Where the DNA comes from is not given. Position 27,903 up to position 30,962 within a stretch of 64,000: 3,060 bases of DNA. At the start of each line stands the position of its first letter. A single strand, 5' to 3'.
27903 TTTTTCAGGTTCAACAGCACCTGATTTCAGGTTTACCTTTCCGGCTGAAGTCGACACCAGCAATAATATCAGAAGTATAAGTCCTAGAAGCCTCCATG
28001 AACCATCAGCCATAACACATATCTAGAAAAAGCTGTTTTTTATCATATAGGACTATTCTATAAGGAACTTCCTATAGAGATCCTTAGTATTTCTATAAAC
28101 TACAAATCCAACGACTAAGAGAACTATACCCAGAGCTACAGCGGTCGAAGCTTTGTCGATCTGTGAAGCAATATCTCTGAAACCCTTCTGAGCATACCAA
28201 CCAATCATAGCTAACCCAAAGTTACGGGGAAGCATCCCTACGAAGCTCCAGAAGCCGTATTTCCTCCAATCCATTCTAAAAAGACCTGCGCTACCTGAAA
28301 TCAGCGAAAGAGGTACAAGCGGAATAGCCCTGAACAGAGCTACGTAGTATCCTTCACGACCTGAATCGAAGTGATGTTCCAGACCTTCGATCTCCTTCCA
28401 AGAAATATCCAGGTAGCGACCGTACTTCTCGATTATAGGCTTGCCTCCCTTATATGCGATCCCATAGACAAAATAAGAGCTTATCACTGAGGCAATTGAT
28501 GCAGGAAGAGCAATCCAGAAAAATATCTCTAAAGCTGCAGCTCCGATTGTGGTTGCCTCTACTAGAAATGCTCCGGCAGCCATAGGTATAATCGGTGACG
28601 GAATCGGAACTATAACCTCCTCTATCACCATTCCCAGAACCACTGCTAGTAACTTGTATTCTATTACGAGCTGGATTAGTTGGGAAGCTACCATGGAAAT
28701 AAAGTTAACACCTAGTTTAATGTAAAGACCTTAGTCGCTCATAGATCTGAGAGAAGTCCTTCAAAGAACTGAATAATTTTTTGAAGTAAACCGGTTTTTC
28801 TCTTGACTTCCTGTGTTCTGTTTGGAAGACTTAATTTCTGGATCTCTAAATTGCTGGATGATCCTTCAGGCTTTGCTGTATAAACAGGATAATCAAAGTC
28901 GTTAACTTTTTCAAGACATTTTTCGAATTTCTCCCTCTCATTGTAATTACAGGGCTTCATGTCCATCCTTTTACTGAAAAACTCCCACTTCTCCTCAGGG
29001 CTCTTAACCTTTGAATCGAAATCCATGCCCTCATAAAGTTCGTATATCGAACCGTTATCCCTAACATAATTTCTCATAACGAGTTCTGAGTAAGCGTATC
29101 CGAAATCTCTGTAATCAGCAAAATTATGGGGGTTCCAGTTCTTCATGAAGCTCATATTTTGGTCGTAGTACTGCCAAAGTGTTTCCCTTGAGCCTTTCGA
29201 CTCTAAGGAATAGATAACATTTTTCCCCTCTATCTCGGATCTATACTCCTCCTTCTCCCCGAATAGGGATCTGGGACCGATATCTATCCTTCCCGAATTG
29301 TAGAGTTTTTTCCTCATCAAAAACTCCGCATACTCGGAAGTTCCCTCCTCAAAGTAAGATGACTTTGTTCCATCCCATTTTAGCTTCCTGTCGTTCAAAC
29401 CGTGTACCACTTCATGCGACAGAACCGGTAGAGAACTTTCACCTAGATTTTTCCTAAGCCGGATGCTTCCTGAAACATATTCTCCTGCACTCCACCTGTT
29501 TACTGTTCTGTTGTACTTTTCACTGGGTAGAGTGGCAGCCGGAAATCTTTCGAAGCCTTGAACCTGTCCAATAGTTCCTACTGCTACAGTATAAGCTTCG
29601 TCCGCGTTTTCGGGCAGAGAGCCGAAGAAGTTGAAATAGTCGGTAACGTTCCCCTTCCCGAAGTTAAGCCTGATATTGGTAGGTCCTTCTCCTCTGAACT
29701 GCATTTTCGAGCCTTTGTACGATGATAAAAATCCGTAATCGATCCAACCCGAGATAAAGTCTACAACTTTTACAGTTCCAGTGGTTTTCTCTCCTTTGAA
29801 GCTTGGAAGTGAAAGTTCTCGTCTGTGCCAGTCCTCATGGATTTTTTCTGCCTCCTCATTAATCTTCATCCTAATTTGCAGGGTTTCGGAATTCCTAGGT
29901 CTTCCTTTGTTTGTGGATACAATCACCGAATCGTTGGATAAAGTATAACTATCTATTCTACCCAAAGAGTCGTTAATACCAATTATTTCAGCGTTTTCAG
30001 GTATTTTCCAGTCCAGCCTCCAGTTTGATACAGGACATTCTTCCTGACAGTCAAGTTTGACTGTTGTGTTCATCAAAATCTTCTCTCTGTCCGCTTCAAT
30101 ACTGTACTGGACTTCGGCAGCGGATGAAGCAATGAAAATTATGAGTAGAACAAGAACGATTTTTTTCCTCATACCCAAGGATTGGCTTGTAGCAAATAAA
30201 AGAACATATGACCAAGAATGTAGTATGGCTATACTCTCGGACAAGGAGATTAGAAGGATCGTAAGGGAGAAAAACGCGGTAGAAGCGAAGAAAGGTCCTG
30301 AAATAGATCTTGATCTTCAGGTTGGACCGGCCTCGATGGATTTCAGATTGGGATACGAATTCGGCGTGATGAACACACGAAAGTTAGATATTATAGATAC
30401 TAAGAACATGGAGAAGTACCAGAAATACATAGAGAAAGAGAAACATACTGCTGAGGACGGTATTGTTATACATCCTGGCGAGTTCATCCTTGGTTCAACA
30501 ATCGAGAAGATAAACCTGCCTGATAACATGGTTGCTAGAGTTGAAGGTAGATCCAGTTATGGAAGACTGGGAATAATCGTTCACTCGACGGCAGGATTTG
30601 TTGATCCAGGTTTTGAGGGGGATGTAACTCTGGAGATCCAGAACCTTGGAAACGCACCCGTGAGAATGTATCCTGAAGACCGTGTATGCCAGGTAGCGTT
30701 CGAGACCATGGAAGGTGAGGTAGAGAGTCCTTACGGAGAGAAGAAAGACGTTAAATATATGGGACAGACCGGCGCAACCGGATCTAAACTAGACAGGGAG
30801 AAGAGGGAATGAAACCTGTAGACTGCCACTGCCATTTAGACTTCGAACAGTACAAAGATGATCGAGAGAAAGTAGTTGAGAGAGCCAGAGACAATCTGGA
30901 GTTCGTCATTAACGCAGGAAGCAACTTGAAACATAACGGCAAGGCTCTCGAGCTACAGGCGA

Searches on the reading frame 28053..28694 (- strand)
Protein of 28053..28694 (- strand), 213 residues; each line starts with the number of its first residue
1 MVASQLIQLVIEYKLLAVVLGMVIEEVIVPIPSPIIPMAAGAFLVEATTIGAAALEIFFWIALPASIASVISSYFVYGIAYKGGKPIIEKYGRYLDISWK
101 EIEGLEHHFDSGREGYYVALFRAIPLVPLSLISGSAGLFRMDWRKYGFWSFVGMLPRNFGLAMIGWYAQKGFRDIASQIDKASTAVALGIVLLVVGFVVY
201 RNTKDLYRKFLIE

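Call 81: search_protein_families(library=pfam, proteins=[window:28053-28694:-], max_evalue=0.001)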
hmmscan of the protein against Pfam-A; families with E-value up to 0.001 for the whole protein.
window:28053-28694:- (213 aa): 1 family
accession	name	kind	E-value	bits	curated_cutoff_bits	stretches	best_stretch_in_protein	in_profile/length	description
PF09335.16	VTT_dom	-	3.9e-14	53.6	33.9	1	52-166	10-122/123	VTT domain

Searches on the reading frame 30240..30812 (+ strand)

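Call 81: search_protein_families(library=pfam, proteins=[window:30240-30812:+], max_evalue=0.001)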
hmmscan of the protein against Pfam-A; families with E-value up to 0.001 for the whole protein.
window:30240-30812:+ (190 aa): 4 families
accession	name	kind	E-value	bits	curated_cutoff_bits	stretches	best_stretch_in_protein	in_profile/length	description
PF22769.1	DCD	-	5.7e-44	150.3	27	1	1-157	4-153/153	dCTP deaminase-like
PF22569.1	DCD_C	-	1.4e-11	44.5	22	1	7-177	14-185/192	2'-deoxycytidine 5'-triphosphate deaminase (DCD), C-terminal domain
PF00692.24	dUTPase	-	1.7e-09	38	22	1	75-159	24-106/129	dUTPase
PF06559.16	DCD_N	-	3.3e-08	34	21.4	1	24-155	26-161/164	2'-deoxycytidine 5'-triphosphate deaminase (DCD) N-terminal domain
